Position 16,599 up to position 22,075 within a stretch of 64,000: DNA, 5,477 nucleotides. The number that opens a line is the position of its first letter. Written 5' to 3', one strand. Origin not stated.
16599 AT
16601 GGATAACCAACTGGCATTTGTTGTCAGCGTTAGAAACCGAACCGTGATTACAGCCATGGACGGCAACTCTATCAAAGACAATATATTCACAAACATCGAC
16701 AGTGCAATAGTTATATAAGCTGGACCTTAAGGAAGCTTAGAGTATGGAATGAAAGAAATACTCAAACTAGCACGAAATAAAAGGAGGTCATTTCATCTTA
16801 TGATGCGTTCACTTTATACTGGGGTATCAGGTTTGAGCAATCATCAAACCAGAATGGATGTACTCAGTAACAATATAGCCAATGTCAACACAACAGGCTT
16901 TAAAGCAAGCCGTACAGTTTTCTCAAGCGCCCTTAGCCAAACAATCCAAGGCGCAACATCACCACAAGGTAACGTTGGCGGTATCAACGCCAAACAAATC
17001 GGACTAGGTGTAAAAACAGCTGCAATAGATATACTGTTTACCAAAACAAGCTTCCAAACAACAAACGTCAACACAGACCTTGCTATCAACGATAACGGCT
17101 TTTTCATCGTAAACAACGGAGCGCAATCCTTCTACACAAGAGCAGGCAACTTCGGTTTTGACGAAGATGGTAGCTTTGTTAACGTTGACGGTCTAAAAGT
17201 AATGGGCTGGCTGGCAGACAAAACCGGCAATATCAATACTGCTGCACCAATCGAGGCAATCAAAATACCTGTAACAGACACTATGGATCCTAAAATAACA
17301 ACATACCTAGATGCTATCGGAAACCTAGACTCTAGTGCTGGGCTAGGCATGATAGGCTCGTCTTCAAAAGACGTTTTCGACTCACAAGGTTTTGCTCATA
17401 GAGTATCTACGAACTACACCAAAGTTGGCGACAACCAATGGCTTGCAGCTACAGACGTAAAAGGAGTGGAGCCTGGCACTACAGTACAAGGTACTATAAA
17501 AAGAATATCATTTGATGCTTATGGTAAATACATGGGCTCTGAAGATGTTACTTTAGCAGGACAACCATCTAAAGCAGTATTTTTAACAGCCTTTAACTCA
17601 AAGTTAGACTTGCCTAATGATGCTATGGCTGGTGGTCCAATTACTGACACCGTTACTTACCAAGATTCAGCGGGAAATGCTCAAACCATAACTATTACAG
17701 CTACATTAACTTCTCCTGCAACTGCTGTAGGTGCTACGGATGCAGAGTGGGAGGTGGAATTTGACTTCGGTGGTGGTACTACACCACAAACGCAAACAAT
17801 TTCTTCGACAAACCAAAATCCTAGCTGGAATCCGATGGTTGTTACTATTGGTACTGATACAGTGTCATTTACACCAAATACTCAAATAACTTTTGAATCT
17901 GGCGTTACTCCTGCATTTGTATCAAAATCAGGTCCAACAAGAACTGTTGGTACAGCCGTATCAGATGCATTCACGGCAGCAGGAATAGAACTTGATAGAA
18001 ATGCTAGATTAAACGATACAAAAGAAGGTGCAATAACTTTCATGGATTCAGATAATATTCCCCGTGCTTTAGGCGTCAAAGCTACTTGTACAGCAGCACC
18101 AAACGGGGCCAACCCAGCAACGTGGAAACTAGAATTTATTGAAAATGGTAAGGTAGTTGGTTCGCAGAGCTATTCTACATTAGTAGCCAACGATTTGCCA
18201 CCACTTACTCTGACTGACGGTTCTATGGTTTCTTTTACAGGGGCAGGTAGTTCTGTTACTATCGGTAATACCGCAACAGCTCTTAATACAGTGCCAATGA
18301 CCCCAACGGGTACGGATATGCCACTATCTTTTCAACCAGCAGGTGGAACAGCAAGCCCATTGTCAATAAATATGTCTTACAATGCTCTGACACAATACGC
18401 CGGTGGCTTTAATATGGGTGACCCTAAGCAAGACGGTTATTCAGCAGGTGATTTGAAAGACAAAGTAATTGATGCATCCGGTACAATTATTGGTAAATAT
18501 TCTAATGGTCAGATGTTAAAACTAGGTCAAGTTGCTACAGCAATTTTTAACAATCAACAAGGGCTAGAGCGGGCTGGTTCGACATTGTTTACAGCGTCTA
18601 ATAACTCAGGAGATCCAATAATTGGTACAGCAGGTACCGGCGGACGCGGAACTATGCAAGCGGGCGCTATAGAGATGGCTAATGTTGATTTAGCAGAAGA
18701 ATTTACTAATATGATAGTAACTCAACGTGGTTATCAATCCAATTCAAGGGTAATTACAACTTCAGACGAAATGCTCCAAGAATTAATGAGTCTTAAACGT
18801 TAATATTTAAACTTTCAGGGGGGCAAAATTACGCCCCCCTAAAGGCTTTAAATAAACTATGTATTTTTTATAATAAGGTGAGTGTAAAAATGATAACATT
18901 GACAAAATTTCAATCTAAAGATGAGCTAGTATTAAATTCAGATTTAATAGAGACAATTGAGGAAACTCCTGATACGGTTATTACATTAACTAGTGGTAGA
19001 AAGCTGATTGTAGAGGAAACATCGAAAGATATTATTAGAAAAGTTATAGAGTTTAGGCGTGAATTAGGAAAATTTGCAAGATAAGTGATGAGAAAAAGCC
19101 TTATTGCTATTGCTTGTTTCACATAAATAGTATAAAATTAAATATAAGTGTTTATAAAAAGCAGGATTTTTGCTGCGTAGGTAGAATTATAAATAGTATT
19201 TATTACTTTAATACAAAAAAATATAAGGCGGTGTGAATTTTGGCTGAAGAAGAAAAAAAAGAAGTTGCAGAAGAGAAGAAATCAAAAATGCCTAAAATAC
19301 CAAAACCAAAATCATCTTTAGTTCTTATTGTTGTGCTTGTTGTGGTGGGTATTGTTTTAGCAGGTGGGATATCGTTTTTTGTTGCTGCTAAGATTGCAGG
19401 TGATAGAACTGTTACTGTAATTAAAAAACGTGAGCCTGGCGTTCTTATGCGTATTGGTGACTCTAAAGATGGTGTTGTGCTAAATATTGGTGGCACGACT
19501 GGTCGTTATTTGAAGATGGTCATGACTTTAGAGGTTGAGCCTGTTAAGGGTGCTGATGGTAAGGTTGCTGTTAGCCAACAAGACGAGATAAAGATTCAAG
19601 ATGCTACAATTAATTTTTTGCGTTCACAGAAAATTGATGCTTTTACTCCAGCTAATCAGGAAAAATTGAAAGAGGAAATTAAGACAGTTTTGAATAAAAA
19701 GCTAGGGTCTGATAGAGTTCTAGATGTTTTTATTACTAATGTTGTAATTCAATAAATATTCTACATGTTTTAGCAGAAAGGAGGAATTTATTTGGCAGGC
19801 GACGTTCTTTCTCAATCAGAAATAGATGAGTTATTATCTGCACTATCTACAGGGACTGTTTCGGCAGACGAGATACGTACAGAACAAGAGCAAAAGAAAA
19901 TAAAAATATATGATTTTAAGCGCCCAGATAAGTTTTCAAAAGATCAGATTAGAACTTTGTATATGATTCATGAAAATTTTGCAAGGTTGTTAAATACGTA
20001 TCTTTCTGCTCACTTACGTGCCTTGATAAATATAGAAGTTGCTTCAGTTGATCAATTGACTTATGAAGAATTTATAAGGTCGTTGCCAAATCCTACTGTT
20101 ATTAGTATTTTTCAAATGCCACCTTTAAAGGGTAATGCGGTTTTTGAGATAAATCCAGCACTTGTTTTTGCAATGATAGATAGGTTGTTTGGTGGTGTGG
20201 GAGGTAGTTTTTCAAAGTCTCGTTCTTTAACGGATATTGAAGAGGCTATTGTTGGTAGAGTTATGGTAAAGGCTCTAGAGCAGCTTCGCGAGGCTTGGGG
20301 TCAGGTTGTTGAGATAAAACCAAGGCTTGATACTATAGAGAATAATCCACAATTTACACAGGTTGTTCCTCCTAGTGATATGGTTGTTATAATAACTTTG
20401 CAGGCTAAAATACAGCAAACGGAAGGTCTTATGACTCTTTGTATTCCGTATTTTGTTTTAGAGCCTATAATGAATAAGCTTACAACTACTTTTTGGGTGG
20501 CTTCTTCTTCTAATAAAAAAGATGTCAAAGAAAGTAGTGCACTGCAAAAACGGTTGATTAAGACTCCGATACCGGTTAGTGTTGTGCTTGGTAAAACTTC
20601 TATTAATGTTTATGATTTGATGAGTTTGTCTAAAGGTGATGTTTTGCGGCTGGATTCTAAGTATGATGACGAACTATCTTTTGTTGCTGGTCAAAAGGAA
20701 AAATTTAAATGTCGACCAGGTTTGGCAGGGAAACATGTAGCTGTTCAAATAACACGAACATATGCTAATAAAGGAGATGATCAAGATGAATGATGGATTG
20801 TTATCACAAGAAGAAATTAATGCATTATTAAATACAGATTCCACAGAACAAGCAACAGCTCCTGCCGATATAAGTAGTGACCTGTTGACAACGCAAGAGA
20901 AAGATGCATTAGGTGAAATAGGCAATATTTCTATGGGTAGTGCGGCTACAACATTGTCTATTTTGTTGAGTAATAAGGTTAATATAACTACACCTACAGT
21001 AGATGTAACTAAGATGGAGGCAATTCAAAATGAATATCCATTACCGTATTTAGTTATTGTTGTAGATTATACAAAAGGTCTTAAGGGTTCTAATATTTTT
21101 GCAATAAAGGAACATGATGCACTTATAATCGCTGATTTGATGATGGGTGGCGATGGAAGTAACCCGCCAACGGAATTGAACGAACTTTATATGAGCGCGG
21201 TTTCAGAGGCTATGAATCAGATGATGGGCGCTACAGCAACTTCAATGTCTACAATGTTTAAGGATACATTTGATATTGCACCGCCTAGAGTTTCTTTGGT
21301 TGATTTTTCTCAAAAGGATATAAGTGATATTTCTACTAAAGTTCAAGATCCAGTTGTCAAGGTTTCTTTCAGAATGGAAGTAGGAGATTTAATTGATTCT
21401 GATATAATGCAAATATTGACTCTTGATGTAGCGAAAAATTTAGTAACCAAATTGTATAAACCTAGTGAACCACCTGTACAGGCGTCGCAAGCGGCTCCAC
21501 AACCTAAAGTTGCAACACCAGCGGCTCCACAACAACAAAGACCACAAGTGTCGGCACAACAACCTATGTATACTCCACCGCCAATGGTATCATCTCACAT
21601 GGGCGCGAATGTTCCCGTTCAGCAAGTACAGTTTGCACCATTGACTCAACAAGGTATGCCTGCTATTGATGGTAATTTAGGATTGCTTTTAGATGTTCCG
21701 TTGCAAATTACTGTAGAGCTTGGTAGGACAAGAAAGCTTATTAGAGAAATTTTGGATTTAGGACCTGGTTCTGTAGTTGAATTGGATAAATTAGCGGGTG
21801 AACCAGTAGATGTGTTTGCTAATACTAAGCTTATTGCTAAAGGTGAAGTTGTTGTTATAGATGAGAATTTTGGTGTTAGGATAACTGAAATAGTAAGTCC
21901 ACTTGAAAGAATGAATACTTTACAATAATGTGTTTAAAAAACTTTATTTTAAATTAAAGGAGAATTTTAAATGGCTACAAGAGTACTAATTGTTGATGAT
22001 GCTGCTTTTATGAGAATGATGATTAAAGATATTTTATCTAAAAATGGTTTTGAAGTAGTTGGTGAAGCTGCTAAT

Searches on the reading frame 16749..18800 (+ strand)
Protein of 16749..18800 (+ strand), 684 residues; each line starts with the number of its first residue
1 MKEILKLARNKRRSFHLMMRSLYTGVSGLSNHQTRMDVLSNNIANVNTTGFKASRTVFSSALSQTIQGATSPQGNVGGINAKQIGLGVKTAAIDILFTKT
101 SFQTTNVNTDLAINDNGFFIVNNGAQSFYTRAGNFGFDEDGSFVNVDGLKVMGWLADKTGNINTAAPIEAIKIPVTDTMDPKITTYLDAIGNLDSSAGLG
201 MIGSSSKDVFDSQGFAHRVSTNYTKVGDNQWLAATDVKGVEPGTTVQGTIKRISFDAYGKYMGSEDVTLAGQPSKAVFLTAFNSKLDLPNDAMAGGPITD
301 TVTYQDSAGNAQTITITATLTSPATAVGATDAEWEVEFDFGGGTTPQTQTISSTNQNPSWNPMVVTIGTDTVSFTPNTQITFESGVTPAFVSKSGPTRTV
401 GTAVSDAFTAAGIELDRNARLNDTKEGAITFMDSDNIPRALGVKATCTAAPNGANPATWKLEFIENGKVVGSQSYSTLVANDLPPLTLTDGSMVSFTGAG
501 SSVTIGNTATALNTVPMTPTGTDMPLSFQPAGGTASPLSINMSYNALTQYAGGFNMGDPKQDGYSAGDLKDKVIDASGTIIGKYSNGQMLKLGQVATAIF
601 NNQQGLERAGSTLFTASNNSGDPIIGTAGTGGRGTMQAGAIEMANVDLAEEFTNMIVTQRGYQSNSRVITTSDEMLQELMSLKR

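Call 50: search_protein_families(library=pfam, proteins=[window:16749-18800:+], max_evalue=0.001)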
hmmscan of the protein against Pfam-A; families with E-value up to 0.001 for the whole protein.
window:16749-18800:+ (684 aa): 4 families
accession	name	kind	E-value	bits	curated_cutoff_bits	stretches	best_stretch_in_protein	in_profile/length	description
PF06429.18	Flg_bbr_C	-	1.9e-17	62.9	23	1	637-682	1-46/46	Flagellar basal body rod FlgEFG protein C-terminal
PF00460.25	Flg_bb_rod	-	4.6e-14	52.4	20.7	1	22-52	1-31/31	Flagella basal body rod protein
PF07559.19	FlgE_D2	-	1.3e-13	52.1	22.7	2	204-316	23-120/142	Flagellar basal body protein FlaE D2 domain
PF22692.1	LlgE_F_G_D1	-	4.4e-10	40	27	1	112-174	1-48/64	Flagellar hook protein FlgE/F/G D1 domain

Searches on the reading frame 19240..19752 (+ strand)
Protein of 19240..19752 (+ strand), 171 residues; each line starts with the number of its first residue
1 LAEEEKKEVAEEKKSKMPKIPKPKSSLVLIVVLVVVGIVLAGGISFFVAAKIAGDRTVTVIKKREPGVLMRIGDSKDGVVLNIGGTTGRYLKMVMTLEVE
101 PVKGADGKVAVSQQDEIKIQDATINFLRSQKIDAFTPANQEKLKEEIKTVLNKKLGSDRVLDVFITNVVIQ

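Call 50: search_protein_families(library=pfam, proteins=[window:19240-19752:+], max_evalue=0.001)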
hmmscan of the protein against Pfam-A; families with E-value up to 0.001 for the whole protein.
window:19240-19752:+ (171 aa): 1 family
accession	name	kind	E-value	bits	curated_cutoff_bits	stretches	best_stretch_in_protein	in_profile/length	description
PF03748.19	FliL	-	1.1e-15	58.4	24.6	1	79-171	8-103/103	Flagellar basal body-associated protein FliL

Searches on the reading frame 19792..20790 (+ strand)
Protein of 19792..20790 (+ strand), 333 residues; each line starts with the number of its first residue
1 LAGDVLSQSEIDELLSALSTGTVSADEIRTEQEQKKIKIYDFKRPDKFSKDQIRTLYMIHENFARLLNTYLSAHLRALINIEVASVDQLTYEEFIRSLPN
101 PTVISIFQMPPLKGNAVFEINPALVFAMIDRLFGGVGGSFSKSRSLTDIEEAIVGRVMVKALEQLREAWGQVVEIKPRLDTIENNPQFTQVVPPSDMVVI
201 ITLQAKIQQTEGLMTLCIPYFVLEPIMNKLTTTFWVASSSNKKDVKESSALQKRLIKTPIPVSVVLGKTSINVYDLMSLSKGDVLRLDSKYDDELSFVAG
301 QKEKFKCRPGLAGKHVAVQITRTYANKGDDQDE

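Call 50: search_protein_families(library=pfam, proteins=[window:19792-20790:+], max_evalue=0.001)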
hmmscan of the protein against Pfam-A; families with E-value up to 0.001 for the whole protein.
window:19792-20790:+ (333 aa): 2 families
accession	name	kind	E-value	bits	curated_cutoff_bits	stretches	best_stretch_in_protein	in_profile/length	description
PF02154.20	FliM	-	2.1e-73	246.8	27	1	40-230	1-192/192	Flagellar motor switch protein FliM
PF01052.25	FliMN_C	-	9.6e-20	70.7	23.8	1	255-322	3-70/73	Type III flagellar switch regulator (C-ring) FliN C-term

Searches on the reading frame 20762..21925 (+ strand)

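Call 50: search_protein_families(library=pfam, proteins=[window:20762-21925:+], max_evalue=0.001)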
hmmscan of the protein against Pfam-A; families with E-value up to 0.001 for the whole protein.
window:20762-21925:+ (388 aa): 4 families
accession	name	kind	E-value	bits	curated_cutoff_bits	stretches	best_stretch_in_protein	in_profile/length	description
PF04509.17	CheC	-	3.3e-26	91.4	22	2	144-178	3-37/38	CheC-like family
PF01052.25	FliMN_C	-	4.3e-25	87.9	23.8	1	309-378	3-72/73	Type III flagellar switch regulator (C-ring) FliN C-term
PF13690.11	CheX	-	3.7e-09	36.9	27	1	99-177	3-72/94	Chemotaxis phosphatase CheX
PF02154.20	FliM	-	8.5e-07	29.5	27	1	62-210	29-172/192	Flagellar motor switch protein FliM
